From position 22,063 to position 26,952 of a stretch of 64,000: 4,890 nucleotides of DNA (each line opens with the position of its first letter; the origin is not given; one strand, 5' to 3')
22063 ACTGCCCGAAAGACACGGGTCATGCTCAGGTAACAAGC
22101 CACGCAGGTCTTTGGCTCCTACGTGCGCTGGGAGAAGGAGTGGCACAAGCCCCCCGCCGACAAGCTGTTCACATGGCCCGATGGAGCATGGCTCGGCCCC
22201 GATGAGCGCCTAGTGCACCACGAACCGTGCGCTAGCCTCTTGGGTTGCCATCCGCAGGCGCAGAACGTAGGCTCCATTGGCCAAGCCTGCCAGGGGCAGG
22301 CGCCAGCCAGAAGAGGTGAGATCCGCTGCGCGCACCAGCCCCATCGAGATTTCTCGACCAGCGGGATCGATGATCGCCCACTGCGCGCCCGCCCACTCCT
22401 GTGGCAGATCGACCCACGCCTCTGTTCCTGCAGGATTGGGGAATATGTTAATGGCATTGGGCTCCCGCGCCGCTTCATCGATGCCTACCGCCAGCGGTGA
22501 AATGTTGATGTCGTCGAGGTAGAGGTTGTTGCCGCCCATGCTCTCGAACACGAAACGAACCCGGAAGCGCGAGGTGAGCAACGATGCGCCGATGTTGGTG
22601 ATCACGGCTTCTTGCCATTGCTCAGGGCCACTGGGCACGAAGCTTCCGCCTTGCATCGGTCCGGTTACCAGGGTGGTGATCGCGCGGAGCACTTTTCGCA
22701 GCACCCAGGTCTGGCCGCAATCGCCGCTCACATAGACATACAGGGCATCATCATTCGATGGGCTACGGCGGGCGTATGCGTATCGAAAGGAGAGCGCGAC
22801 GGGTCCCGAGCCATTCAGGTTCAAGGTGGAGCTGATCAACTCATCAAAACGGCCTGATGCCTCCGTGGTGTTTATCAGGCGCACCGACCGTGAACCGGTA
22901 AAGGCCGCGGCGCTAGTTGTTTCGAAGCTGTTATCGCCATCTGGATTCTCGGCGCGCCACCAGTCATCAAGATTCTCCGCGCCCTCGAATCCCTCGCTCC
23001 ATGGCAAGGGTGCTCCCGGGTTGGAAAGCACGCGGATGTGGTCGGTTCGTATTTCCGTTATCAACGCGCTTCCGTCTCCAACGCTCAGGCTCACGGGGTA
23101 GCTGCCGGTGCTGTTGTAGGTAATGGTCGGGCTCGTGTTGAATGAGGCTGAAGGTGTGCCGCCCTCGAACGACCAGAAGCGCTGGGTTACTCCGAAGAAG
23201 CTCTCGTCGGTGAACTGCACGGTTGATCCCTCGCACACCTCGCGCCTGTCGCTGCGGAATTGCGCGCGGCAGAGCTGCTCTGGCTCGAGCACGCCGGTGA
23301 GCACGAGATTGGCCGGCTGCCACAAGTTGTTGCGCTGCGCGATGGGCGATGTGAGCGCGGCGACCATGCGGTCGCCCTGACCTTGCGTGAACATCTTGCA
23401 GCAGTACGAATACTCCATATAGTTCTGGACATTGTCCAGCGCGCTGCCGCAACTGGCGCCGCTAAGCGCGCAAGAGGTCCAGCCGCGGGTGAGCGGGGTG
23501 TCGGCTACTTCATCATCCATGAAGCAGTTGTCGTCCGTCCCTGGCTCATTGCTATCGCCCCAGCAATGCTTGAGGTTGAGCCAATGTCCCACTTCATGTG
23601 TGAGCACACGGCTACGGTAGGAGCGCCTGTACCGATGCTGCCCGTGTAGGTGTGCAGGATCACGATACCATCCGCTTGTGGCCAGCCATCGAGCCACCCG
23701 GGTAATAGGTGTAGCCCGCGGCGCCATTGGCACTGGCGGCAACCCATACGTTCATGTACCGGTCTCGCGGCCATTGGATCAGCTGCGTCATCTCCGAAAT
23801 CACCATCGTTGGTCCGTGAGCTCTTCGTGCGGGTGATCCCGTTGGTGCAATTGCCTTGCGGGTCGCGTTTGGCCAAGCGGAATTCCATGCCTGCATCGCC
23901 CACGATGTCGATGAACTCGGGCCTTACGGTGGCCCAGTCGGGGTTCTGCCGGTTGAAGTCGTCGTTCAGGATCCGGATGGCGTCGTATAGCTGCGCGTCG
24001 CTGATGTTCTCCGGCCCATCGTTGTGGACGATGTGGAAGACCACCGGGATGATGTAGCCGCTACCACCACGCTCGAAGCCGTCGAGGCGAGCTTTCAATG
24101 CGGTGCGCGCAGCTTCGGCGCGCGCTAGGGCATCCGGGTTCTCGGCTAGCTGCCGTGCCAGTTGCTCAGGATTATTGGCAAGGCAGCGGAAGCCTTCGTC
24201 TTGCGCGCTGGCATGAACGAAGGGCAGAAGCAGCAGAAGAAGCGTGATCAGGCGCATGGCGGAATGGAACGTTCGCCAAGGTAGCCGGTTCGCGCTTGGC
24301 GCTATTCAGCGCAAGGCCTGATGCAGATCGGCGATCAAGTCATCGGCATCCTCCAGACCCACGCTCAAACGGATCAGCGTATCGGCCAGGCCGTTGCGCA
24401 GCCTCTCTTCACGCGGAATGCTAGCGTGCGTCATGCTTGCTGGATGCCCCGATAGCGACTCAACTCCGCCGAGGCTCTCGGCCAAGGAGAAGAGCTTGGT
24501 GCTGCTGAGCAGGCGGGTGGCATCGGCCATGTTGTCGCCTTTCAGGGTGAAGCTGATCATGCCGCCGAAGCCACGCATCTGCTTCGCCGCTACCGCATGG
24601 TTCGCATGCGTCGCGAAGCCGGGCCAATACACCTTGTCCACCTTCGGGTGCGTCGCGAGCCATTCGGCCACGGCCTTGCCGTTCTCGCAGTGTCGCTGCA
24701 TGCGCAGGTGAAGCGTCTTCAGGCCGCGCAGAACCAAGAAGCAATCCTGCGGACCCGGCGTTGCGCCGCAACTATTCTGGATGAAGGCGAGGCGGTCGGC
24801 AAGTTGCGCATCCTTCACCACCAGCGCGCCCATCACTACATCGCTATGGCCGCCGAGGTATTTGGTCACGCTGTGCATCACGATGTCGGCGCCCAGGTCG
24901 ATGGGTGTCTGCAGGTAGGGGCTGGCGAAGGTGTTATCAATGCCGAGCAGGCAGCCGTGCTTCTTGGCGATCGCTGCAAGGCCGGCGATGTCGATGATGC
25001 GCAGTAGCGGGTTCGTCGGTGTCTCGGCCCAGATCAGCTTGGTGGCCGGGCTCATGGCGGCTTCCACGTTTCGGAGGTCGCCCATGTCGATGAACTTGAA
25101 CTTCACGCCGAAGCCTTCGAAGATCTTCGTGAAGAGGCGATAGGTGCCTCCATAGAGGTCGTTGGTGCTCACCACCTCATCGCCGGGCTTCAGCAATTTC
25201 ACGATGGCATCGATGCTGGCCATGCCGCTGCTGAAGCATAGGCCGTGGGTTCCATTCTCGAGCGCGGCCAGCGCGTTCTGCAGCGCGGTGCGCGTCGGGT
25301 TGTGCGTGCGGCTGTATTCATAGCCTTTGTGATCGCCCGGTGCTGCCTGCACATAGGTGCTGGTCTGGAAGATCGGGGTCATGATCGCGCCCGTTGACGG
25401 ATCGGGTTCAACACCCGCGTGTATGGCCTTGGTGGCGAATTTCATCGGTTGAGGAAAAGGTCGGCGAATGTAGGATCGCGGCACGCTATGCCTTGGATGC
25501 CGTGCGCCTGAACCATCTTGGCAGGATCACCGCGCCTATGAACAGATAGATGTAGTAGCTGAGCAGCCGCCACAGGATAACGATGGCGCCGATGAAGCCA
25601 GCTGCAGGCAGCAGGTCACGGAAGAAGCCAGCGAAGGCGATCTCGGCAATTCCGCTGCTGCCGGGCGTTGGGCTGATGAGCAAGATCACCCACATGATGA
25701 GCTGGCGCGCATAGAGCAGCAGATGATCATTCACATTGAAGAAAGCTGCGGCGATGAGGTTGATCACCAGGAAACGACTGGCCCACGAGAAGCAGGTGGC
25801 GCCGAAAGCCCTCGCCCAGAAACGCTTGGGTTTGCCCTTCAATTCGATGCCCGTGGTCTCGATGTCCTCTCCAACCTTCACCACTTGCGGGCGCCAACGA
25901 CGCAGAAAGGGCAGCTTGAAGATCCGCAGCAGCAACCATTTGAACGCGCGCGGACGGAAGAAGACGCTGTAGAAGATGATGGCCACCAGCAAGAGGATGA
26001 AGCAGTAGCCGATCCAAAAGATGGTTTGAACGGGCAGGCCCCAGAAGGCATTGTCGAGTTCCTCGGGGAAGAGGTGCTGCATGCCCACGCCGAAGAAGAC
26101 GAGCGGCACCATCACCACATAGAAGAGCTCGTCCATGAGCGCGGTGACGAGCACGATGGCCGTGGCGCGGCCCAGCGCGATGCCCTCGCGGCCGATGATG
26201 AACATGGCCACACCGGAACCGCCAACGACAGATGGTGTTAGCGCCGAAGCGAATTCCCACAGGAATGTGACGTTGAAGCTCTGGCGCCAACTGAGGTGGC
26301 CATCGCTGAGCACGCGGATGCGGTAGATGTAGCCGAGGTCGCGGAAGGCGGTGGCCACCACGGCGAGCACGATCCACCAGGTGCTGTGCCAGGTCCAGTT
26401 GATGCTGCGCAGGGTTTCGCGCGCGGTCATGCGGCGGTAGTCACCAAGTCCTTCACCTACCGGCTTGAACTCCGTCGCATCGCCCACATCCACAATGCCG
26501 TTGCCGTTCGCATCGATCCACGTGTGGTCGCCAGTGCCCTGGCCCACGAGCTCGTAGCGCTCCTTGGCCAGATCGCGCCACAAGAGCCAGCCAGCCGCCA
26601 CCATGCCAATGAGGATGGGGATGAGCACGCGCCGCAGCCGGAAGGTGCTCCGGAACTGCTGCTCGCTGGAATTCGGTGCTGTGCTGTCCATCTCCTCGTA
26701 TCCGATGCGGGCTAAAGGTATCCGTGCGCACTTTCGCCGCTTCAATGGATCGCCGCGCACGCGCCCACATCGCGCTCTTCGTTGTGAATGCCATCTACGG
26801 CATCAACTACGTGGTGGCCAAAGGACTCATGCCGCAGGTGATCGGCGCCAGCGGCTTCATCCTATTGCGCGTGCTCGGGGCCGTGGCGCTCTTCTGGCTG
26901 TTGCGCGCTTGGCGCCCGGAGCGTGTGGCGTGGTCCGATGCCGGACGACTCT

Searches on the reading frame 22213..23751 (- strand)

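Call 12: search_protein_families(library=pfam, proteins=[window:22213-23751:-], max_evalue=0.001)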
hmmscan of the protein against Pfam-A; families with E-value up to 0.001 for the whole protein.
window:22213-23751:- (513 aa): 3 families
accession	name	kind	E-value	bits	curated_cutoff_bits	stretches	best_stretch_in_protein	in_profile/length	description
PF05572.19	Peptidase_M43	-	7.9e-17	62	23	1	45-133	67-151/152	Pregnancy-associated plasma protein-A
PF18911.6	PKD_4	-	1.2e-06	28.9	27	1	169-241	11-85/85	PKD domain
PF00801.26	PKD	-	8.8e-06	26.1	23.5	1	172-227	11-68/80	PKD domain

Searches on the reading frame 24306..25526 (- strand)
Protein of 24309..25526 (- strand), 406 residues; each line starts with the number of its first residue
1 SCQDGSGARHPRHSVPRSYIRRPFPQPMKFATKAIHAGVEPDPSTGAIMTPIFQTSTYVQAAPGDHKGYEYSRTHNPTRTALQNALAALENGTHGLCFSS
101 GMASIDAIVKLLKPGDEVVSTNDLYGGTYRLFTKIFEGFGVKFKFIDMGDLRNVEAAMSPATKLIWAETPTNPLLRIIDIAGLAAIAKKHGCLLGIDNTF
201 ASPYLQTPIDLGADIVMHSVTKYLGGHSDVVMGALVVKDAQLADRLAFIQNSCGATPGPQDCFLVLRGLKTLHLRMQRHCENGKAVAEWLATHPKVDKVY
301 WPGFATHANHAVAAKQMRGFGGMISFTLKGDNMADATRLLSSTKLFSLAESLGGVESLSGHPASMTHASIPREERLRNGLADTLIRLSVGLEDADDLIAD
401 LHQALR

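Call 13: search_protein_families(library=pfam, proteins=[window:24309-25526:-], max_evalue=0.001)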
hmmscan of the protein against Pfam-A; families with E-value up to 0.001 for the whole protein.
window:24309-25526:- (406 aa): 2 families
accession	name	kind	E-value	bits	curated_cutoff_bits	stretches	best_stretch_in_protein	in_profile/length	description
PF01053.26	Cys_Met_Meta_PP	-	9.8e-155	515.2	27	1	31-405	1-380/381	Cys/Met metabolism PLP-dependent enzyme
PF00155.27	Aminotran_1_2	-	8.1e-07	29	19.7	1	76-206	40-194/361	Aminotransferase class I and II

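Call 29: find_encoding_contigs(protein=window:24306-25445:-, flank=10000, max_places=4)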
Protein window:24306-25445:- (379 aa): 2 contigs read that carry it; 2 places shown.
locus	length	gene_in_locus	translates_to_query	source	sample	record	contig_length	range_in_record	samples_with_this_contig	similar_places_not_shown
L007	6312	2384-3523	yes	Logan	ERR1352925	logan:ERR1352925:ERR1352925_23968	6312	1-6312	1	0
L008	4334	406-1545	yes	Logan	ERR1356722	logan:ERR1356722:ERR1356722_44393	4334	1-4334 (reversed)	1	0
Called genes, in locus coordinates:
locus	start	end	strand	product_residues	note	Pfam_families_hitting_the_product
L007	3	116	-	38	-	?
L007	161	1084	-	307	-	PF00892:EamA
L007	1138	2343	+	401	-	PF03706:LPG_synthase_TM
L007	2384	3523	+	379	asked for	PF01053:Cys_Met_Meta_PP, PF00155:Aminotran_1_2 (weak)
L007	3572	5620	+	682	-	PF05572:Peptidase_M43, PF00801:PKD (faint), PF18911:PKD_4 (weak)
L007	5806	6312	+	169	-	?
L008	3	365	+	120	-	?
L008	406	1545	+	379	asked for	PF01053:Cys_Met_Meta_PP, PF00155:Aminotran_1_2 (weak)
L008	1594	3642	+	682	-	PF05572:Peptidase_M43, PF00801:PKD (faint), PF18911:PKD_4 (weak)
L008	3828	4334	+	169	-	?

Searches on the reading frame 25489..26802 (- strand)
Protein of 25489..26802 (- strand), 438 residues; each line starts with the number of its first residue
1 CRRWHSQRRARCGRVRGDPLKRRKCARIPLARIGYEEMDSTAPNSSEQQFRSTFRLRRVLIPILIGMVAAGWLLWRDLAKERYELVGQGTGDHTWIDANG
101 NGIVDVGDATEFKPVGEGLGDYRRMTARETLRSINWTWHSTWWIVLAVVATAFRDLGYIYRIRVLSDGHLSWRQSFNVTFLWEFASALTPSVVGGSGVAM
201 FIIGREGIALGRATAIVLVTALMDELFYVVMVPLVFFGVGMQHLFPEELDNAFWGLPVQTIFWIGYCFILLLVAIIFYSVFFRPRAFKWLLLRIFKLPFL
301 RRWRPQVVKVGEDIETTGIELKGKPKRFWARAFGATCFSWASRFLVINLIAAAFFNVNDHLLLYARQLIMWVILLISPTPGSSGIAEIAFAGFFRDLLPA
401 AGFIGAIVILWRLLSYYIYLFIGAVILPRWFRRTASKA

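Call 13: search_protein_families(library=pfam, proteins=[window:25489-26802:-], max_evalue=0.001)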
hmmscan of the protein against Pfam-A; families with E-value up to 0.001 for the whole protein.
window:25489-26802:- (438 aa): 1 family
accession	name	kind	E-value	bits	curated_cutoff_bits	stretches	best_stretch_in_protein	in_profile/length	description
PF03706.18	LPG_synthase_TM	-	1e-26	94.6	33.4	1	131-423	28-302/302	Lysylphosphatidylglycerol synthase TM region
